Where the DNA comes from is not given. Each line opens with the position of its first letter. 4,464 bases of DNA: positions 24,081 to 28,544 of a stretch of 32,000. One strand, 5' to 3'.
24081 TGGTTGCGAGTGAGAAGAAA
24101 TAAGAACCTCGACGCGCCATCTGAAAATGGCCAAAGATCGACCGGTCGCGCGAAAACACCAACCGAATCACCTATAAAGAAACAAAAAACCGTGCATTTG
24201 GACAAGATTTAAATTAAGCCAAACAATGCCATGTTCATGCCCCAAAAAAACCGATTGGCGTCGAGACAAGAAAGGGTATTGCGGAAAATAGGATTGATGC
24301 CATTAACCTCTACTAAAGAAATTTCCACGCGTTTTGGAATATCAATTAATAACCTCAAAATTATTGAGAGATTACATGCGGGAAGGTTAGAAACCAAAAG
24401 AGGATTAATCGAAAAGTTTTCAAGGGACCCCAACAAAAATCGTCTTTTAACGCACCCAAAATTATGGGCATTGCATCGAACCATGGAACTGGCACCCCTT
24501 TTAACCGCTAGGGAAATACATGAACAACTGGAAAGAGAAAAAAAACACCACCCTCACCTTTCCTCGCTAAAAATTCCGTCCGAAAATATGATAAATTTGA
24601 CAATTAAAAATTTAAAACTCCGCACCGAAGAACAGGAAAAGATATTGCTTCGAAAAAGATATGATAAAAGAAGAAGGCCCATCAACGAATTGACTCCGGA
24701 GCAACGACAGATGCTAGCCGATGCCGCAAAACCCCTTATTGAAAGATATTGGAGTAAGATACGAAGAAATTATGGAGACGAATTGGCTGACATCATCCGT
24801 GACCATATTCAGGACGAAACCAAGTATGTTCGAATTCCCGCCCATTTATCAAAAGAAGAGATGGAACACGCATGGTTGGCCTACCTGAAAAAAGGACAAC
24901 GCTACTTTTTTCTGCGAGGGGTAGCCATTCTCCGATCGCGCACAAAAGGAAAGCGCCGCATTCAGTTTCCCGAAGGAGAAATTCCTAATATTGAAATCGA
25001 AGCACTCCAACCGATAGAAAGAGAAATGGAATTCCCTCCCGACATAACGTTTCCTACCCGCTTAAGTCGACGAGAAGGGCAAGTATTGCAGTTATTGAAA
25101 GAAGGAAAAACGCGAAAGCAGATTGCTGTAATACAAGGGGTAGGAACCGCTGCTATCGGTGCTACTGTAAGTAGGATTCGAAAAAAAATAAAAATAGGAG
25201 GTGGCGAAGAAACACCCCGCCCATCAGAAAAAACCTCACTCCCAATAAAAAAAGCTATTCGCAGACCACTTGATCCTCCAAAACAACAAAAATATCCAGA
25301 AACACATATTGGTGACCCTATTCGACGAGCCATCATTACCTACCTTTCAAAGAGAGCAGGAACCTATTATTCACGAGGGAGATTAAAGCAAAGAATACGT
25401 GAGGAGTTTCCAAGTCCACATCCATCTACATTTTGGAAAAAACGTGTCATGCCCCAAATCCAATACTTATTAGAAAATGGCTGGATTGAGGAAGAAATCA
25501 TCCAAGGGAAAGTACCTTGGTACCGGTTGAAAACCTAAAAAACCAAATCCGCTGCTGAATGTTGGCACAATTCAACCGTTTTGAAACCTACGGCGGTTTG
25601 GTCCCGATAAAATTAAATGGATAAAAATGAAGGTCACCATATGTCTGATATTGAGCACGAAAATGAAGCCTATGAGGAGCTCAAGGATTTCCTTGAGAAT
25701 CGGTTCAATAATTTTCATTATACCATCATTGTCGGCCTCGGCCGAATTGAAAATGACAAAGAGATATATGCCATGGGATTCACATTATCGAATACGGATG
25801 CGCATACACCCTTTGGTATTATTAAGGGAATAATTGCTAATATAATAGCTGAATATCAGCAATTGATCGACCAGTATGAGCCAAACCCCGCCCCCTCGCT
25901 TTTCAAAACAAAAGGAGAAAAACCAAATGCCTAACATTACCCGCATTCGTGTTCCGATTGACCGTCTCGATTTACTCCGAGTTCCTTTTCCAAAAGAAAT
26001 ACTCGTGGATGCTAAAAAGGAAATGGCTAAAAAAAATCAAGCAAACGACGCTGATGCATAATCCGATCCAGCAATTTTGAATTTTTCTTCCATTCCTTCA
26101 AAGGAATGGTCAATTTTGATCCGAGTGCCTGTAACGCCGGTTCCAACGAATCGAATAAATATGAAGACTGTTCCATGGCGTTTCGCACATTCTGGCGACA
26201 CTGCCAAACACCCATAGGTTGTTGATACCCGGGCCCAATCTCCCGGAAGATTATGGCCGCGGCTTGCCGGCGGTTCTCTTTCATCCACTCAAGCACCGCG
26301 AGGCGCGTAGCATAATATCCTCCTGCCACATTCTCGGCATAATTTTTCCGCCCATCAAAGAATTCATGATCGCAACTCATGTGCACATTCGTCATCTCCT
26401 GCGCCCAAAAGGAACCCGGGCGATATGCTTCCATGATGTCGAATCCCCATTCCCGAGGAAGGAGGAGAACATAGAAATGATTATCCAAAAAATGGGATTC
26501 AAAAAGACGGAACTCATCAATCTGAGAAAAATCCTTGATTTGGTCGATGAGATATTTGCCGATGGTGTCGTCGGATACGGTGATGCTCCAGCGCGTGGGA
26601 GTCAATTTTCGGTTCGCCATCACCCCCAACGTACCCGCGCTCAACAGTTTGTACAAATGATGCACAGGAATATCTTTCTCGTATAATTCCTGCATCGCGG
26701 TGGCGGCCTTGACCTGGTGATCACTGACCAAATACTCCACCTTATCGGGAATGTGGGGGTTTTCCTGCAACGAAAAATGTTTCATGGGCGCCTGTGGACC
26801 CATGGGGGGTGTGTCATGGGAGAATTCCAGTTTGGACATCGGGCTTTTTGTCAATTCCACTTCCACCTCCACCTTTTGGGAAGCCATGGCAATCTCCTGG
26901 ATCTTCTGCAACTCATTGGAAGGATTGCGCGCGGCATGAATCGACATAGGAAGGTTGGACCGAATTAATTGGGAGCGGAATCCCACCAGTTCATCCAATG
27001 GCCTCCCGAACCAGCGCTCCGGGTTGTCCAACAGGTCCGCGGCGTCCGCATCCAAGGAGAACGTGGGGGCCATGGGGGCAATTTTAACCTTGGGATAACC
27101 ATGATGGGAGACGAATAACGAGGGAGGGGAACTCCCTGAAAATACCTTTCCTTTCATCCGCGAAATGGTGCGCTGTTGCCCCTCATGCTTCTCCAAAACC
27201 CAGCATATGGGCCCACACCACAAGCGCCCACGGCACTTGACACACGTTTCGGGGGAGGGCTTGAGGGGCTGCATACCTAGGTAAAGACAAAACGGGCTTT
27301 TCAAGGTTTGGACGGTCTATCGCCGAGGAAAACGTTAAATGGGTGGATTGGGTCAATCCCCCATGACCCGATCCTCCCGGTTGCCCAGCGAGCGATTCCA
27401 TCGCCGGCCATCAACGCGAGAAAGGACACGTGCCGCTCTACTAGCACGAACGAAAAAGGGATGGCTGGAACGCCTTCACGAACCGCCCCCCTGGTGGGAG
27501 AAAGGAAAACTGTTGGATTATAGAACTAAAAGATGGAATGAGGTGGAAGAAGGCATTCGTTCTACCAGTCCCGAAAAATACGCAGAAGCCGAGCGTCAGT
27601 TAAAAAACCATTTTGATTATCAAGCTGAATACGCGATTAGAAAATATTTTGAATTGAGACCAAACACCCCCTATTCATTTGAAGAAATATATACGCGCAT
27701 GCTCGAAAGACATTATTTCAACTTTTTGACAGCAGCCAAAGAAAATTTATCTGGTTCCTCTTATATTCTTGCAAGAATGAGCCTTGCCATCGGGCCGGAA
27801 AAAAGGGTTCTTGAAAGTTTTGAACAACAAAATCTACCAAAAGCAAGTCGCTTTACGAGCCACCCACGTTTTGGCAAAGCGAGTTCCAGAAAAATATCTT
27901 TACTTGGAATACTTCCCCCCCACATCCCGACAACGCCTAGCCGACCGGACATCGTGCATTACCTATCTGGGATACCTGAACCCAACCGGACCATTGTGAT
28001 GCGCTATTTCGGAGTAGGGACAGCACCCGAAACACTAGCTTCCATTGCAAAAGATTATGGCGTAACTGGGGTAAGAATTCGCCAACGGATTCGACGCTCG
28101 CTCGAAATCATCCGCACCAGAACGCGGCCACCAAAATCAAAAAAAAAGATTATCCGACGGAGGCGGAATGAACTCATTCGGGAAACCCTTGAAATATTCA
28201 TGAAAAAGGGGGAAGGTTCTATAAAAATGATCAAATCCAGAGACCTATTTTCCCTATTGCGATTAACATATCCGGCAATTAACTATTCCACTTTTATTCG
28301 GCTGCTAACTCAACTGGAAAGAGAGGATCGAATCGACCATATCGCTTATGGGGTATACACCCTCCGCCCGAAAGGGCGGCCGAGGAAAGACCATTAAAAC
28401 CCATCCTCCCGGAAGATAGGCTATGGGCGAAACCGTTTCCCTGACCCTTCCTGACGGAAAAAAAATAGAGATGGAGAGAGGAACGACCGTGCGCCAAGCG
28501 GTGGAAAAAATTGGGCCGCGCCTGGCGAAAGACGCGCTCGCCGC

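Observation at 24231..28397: Two bacterial sigma-70 region-4 / LuxR-type multi-HTH proteins bracketing nreA in an archaeal genome; one ends in an AT-hook-like motif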

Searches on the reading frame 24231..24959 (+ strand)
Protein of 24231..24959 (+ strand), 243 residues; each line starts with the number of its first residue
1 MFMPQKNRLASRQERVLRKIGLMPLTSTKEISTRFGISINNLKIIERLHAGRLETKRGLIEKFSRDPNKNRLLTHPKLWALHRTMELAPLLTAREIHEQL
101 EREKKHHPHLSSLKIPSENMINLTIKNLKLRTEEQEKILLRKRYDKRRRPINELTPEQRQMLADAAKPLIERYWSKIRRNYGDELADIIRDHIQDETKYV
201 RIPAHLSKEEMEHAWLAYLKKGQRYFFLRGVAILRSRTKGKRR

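Call 76: search_protein_families(library=pfam, proteins=[window:24231-24959:+], max_evalue=5)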
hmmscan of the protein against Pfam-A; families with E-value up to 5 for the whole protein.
seq(243 aa): 1 family
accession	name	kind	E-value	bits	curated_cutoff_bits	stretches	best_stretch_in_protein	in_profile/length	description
PF08281.18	Sigma70_r4_2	-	0.59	10.3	25.7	0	27-43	28-44/54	Sigma-70, region 4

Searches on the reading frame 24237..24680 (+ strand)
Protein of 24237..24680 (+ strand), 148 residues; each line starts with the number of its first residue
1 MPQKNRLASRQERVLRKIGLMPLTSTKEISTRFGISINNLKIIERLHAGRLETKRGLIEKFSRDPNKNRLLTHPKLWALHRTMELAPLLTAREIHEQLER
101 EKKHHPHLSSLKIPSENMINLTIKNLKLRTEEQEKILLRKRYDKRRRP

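Call 101: search_solved_structures(query=A7, max_evalue=10, show_alignments=3)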
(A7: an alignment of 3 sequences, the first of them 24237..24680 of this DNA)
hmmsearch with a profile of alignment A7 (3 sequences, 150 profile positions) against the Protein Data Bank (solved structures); distinct sequences matched with E-value up to 10: 6.
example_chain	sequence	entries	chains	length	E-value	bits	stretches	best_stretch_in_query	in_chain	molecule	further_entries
1m54_A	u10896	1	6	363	1.2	12.2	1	14-54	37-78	CYSTATHIONINE BETA-SYNTHASE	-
8stw_A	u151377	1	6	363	1.2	12.2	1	14-54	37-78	Cystathionine beta-synthase, K384N variant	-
5mms_A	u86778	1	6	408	1.5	11.9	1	14-54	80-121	Cystathionine beta-synthase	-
1jbq_A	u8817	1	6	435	1.7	11.8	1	14-54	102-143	CYSTATHIONINE BETA-SYNTHASE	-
9sqq_A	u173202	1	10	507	1.9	11.6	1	14-54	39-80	Cystathionine beta-synthase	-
9shm_A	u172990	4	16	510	1.9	11.5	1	14-54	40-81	Cystathionine beta-synthase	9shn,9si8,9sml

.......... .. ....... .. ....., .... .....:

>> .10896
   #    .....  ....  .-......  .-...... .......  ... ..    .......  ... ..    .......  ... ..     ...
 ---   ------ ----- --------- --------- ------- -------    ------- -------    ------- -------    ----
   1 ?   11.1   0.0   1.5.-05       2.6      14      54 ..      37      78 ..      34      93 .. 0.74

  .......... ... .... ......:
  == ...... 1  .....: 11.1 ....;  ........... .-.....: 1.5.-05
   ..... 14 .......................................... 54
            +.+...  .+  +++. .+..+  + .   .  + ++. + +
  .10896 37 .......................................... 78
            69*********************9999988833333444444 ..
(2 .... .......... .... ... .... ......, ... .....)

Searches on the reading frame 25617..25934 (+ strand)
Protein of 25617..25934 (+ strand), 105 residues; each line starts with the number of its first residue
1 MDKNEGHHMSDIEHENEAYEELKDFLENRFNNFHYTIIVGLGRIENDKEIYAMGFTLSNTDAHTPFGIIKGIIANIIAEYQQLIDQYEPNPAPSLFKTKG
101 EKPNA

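Call 3: search_protein_families(library=pfam, proteins=[window:25617-25934:+], max_evalue=1)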
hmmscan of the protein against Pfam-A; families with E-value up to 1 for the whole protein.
window:25617-25934:+ (105 aa): 1 family
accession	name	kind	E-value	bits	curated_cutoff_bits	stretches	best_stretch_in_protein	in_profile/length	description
PF20672.3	Gag_FV_central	-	0.18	11.8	30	1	49-90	103-146/173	Spumavirus Gag polyprotein, conserved central domain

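Call 4: search_protein_families(library=ncbifam, proteins=[window:25617-25934:+], max_evalue=1)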
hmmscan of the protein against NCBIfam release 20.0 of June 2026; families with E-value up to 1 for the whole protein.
window:25617-25934:+ (105 aa): 0 families

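Call 91: search_protein_families(library=phrogs, proteins=[window:25617-25934:+], max_evalue=0.01)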
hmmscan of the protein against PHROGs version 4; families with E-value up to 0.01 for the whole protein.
window:25617-25934:+ (105 aa): 0 families

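Call 92: search_protein_families(library=padloc, proteins=[window:25617-25934:+], max_evalue=0.01)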
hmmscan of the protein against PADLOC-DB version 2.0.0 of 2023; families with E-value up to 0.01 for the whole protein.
window:25617-25934:+ (105 aa): 1 family
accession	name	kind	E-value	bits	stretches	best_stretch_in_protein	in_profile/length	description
PDLC05049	PDC-S59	-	0.0067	13.5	1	5-85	273-355/428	-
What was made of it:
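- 25617..25934 (+): Small acidic ORF S (105 aa), conserved. Function unknown. No significant family hit (calls 3, 4, 91; the only entries were Pfam Gag_FV_central E 0.18, call 3, and PADLOC PDC-S59 E 0.0067, call 92).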

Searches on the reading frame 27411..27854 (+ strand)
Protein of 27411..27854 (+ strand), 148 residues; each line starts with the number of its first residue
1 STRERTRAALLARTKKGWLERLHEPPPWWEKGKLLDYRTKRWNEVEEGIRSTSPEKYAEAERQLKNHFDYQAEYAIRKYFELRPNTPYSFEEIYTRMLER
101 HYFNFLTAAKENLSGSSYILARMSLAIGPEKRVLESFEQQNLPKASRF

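Call 69: predict_structure(alignment_id=A4)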
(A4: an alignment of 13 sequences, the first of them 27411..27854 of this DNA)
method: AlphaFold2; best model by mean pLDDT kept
length: 148 residues; sequences in the alignment: 13
mean_pLDDT: 86.3   pTM: 0.78
mean pLDDT of the five models: 86.3, 85.4, 83.4, 82.3, 81.1
residues with pLDDT >= 90: 87; 70-90: 41; 50-70: 17; < 50: 3
segments of 3 or more residues with pLDDT < 50: 146-148
pLDDT, mean of each block of 10 residues (from residue 1): 75 73 94 88 91 96 93 95 95 94 86 66 81 94 70
secondary structure, 60 per line:
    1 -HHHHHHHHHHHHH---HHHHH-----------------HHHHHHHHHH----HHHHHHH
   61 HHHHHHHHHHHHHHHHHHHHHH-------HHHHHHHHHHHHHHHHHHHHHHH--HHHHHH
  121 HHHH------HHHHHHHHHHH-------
elements in order: H2-14 H18-22 H40-49 H54-82 H90-112 H115-124 H131-141
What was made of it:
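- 27411..27854 (+): Family-defining N-terminal domain of B (residues 25-172): motif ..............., then a helical bundle with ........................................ Novel fold. Domain model with pLDDT 86.3, pTM 0.78 (call 69).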

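Call 72: fold_search(model_id=the predicted structure, library=pdb)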
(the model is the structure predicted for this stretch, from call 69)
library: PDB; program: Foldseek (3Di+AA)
matches with E <= 10: 33; with E <= 0.001: 0
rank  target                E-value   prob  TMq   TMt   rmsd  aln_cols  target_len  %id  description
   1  8zwo_D                2.8e+00  0.10  0.20  0.11  14.4       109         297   10  Structure of CTF18-PCNA with ATP (released 2025-06-18)
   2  2ahe                  2.9e+00  0.06  0.19  0.13  16.4       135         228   13  Crystal structure of a soluble form of CLIC4. intercellular chloride ion channel (released 2005-08-16)
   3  6hta_B                4.9e+00  0.03  0.18  0.10  15.0       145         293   12  Crystal structure of glutathione transferase Xi 3 mutant C56S from Trametes versicolor (released 2018-10-10)
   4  8ui7_D                5.1e+00  0.07  0.20  0.11  14.1       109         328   12  Cryo-EM map of human clmap-clamp loader ATAD5-RFC-gapped PCNA complex in intermediate state 3 (released 2024-05-29)
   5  4jzq_A                5.1e+00  0.03  0.17  0.12  16.8       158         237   11  Crystal structure of human CLIC1 C24D mutant (released 2014-04-09)
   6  8ako_B                5.7e+00  0.07  0.25  0.17  15.9       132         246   19  Structure of EspB-EspK complex: the non-identical twin of the PE-PPE-EspG secretion mechanism. (released 2022-12-14)
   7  6mhc_A                6.6e+00  0.04  0.22  0.14  17.4       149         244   17  Glutathione S-Transferase Omega 1 bound to covalent inhibitor 37 (released 2019-02-20)
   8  5o60_R                6.6e+00  0.02  0.17  0.19  18.9       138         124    6  Structure of the 50S large ribosomal subunit from Mycobacterium smegmatis (released 2017-07-12)
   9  4d4c_B                7.0e+00  0.07  0.24  0.13  10.0        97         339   18  The catalytic domain, BcGH76, of Bacillus circulans Aman6 in complex with 1,6-ManDMJ (released 2015-03-25)
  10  8umu_D                7.0e+00  0.06  0.21  0.11  14.9       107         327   13  Atomic model of the human CTF18-RFC-PCNA binary complex in the four-subunit binding state (state 3) (released 2024-05-08)
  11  6yku                  7.0e+00  0.04  0.21  0.06  10.4       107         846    9  Neisseria gonorrhoeae Leucyl-tRNA Synthetase in Complex with Compound 11f (released 2020-12-02)
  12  7yh5_F                7.3e+00  0.12  0.24  0.29   6.2        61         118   23  MazG(Mycobacterium tuberculosis) (released 2023-07-19)
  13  7x74_F                7.3e+00  0.06  0.29  0.18   8.1       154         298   10  Cryo-EM structure of Streptomyces coelicolor transcription initial complex with two Zur dimers. (released 2022-08-03)
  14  5vju                  7.3e+00  0.02  0.17  0.13  20.4       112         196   13  De Novo Photosynthetic Reaction Center Protein Variant Equipped with His-Tyr H-bond, Heme B, and Cd(II) ions (released 2018-04-25)
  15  4d4b_A                7.7e+00  0.07  0.24  0.13  10.0        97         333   18  The catalytic domain, BcGH76, of Bacillus circulans Aman6 in complex with MSMSMe (released 2015-03-25)
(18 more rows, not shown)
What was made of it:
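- On Sigma-70 family sigma factors: The N-domain model (pLDDT 86) has a best PDB hit of E 2.8, and the best sigma hit is E 7.3 with TM 0.29 (call 72).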

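Call 78: fold_search(model_id=the predicted structure, library=viral)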
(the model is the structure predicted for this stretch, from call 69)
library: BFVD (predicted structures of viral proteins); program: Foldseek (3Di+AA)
matches with E <= 10: 54; with E <= 0.001: 0
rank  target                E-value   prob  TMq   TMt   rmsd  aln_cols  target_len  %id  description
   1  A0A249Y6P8            9.3e-01  0.12  0.18  0.09  13.5       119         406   14  (no name in the UniProt tables at hand)
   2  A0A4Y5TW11            1.8e+00  0.12  0.23  0.18  11.7       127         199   11  Haloacid dehalogenase [Vibrio phage VAP7]
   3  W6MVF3                1.8e+00  0.06  0.17  0.11  18.2       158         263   15  (no name in the UniProt tables at hand)
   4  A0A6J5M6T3            2.2e+00  0.04  0.15  0.06  16.4       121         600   13  Uncharacterized protein [uncultured Caudovirales phage]
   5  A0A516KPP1            2.2e+00  0.03  0.17  0.16  19.2       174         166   11  (no name in the UniProt tables at hand)
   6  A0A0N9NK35            2.4e+00  0.08  0.20  0.19  16.4       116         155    8  (no name in the UniProt tables at hand)
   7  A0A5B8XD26            2.6e+00  0.06  0.17  0.08  15.1       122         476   15  RNA-dependent RNA polymerase (Fragment) [Brunton virus]
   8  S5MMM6                3.0e+00  0.11  0.29  0.20  12.6       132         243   10  RNA Polymerase sigma-E factor [Bacillus phage Shanette]
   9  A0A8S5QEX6            3.5e+00  0.15  0.37  0.33  10.7       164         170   14  RelA/SpoT domain-containing protein [Siphoviridae sp. ctr2f5]
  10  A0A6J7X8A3            3.7e+00  0.08  0.31  0.29  16.9       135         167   10  Uncharacterized protein [uncultured Caudovirales phage]
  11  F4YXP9                3.9e+00  0.03  0.18  0.11  17.5       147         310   14  DUF6456 domain-containing protein [Roseobacter phage RDJL Phi 1]
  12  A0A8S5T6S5            4.1e+00  0.18  0.24  0.39   7.9        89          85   12  Uncharacterized protein [Siphoviridae sp. ctxMM9]
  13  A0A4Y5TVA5            4.1e+00  0.09  0.32  0.14  11.5       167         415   12  RNA polymerase sigma factor [Vibrio phage VAP7]
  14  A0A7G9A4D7            4.3e+00  0.08  0.25  0.28  12.9       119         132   12  Replication protein [Bacteriophage sp.]
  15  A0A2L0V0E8            4.7e+00  0.06  0.24  0.13  14.1       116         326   17  Uncharacterized protein [Agrobacterium phage Atu_ph07]
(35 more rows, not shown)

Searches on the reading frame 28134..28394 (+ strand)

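Call 76: search_protein_families(library=pfam, proteins=[window:28134-28394:+], max_evalue=5)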
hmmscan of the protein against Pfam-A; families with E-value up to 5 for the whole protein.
seq(87 aa): 1 family
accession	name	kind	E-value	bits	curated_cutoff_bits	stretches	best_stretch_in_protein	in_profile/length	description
PF17241.8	Retrotran_gag_4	-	0.16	12.2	23.5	1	4-61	77-132/154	Ty5 Gag N-terminal region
